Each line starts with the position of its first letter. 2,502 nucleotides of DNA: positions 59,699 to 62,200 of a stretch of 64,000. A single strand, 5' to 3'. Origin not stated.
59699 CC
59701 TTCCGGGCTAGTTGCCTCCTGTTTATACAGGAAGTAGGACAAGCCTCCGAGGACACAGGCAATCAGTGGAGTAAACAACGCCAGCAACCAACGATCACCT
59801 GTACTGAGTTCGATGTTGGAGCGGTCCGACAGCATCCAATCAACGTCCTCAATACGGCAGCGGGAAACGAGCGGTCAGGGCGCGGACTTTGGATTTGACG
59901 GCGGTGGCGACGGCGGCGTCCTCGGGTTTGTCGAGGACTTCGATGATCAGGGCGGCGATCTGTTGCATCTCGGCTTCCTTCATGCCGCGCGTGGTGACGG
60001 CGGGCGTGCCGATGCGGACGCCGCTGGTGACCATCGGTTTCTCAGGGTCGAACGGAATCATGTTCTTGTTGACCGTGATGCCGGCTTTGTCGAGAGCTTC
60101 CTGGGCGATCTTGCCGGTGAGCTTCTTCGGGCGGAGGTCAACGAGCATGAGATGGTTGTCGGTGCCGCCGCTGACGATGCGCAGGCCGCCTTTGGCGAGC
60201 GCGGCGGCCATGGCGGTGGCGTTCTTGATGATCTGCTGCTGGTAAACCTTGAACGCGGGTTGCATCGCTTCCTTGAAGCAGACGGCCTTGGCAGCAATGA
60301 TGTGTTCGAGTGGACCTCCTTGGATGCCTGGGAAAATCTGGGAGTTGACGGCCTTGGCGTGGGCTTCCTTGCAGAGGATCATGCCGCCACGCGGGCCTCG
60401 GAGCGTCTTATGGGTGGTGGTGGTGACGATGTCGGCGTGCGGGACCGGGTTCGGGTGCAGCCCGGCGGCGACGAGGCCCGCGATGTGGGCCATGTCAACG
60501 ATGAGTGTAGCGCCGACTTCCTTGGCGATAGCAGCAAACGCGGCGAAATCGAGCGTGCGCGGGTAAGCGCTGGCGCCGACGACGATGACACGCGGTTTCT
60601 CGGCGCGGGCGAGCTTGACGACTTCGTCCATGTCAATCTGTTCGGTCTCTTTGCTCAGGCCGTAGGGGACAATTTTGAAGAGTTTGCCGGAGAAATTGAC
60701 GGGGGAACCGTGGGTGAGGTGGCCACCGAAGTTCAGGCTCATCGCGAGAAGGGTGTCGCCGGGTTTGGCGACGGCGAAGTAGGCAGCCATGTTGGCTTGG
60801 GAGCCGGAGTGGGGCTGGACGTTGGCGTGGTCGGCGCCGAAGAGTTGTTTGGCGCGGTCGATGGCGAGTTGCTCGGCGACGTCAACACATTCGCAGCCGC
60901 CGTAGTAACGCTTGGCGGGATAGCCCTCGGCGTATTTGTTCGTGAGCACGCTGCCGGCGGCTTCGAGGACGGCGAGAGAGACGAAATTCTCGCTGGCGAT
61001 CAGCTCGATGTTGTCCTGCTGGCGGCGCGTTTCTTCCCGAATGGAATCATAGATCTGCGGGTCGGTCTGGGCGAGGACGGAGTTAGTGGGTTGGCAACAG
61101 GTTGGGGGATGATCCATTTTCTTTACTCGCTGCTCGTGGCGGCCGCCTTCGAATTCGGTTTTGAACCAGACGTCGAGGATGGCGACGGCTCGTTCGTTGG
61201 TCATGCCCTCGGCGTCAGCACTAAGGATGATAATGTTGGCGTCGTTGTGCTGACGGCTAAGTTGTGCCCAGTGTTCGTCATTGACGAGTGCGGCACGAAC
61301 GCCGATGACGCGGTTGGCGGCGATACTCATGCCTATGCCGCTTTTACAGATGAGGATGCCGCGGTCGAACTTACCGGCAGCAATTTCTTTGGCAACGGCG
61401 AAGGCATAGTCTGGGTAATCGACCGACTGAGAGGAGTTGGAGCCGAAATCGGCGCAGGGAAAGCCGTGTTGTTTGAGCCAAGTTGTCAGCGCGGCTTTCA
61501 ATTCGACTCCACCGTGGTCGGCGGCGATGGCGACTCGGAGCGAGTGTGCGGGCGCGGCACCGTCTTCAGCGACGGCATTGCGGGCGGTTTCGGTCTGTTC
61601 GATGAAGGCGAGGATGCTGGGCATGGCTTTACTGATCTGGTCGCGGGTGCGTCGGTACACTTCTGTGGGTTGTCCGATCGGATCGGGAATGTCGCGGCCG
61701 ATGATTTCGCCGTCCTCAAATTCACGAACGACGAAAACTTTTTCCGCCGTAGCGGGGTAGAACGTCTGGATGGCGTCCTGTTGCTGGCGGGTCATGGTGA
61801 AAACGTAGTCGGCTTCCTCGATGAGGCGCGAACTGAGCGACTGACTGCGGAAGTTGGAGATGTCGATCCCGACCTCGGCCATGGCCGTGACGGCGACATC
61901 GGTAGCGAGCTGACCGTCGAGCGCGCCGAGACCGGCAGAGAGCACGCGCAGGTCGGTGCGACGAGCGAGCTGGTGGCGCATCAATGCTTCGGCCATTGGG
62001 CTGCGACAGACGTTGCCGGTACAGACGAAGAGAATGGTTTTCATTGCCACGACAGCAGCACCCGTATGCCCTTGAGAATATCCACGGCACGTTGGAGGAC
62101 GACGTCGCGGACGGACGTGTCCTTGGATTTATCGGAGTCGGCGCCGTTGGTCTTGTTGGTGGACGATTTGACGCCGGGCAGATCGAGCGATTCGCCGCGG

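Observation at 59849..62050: LMW protein-tyrosine phosphatase, RpiB and serine hydroxymethyltransferase encoded in one uninterrupted 733-codon reading frame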

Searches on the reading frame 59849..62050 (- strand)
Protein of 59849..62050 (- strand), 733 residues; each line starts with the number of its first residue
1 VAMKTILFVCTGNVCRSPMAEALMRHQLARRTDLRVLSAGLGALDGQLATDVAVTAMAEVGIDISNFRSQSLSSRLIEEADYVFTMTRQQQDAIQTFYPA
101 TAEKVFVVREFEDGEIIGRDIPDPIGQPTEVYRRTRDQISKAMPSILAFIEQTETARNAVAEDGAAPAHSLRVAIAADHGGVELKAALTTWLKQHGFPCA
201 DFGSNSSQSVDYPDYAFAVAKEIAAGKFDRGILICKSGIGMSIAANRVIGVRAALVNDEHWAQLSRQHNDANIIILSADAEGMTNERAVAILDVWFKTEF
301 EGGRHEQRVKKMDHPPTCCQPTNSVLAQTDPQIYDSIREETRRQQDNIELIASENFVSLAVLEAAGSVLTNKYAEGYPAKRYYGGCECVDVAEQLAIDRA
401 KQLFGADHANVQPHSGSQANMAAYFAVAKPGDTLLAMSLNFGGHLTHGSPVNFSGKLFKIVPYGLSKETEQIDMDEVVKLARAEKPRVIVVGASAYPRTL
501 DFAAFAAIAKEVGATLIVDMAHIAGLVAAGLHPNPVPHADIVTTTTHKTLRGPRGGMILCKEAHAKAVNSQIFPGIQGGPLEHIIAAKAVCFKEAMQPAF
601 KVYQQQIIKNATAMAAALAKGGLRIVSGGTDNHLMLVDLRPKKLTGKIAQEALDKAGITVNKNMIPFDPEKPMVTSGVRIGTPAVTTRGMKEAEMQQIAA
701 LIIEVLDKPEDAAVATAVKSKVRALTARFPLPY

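Call 3: search_protein_families(library=pfam, proteins=[window:59849-62050:-], max_evalue=0.01)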
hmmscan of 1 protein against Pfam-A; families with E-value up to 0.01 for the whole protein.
window:59849-62050:- (733 aa): 6 families
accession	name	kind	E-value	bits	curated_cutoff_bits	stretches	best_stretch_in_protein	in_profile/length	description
PF00464.25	SHMT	-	2.2e-165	550.6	27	1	326-702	1-399/399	Serine hydroxymethyltransferase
PF02502.23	LacAB_rpiB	-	1.8e-50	170.9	24.7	1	173-312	1-138/138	Ribose/Galactose Isomerase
PF01451.26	LMWPc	-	1.5e-30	106.8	23.2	1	6-144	1-141/144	Low molecular weight phosphotyrosine protein phosphatase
PF00155.27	Aminotran_1_2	-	1.3e-12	48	19.7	1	402-693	53-357/361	Aminotransferase class I and II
PF01053.26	Cys_Met_Meta_PP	-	4e-05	22.8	27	1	403-560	64-213/381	Cys/Met metabolism PLP-dependent enzyme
PF01212.27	Beta_elim_lyase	-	0.00039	20.3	27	1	398-659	39-271/288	Beta-eliminating lyase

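Call 4: search_protein_families(library=ncbifam, proteins=[window:59849-62050:-], max_evalue=0.01)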
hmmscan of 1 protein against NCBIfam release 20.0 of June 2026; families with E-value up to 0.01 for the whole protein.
window:59849-62050:- (733 aa): 30 families (the best 25 are shown)
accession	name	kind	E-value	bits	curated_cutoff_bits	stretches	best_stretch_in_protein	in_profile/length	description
NF000586.1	PRK00011.1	subfamily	4.6e-198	658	335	1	330-731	1-403/404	serine hydroxymethyltransferase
NF010094.0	PRK13580.1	equivalog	1.5e-147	492.2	735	2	433-723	170-462/496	glycine hydroxymethyltransferase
NF004051.0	PRK05571.1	subfamily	1.5e-50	170.8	135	1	172-314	3-144/149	ribose-5-phosphate isomerase B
TIGR00689.1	rpiB_lacA_lacB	subfamily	1.7e-50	170.7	88.3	1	173-313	1-140/145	RpiB/LacA/LacB family sugar-phosphate isomerase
TIGR01120.1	rpiB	equivalog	6.2e-46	155.9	138.65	1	172-313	1-140/143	ribose 5-phosphate isomerase B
TIGR04506.1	F_threo_transal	equivalog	9.3e-35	120.4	650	1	338-719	11-395/609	fluorothreonine transaldolase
TIGR02133.1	RPI_actino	equivalog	7.8e-32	110.2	168.2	1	171-312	1-142/148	ribose-5-phosphate isomerase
NF051858.1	EryPhIsonDerIRhiz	equivalog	7.9e-25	87.7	240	1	172-310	2-141/150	D-erythrulose-4-phosphate isomerase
NF006380.0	PRK08621.1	equivalog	2.1e-24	86.5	164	1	172-311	2-137/142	galactose-6-phosphate isomerase subunit LacA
NF006381.0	PRK08622.1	equivalog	6.5e-24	84.6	234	1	172-314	2-143/171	galactose-6-phosphate isomerase subunit LacB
NF007520.0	PRK10126.1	equivalog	1.3e-18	67.8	243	1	4-132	3-124/147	low molecular weight protein-tyrosine-phosphatase Wzb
TIGR01119.1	lacB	equivalog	2e-18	66.7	312.55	1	171-339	1-162/171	galactose-6-phosphate isomerase subunit LacB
NF010053.0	PRK13530.1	subfamily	6.2e-18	65.4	215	1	2-143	2-125/133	arsenate reductase (thioredoxin)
TIGR01118.1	lacA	equivalog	3e-17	63.1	181.1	1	173-312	3-138/141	galactose-6-phosphate isomerase subunit LacA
NF009257.0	PRK12613.1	equivalog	4.6e-17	62.5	243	1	173-312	3-137/141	galactose-6-phosphate isomerase subunit LacA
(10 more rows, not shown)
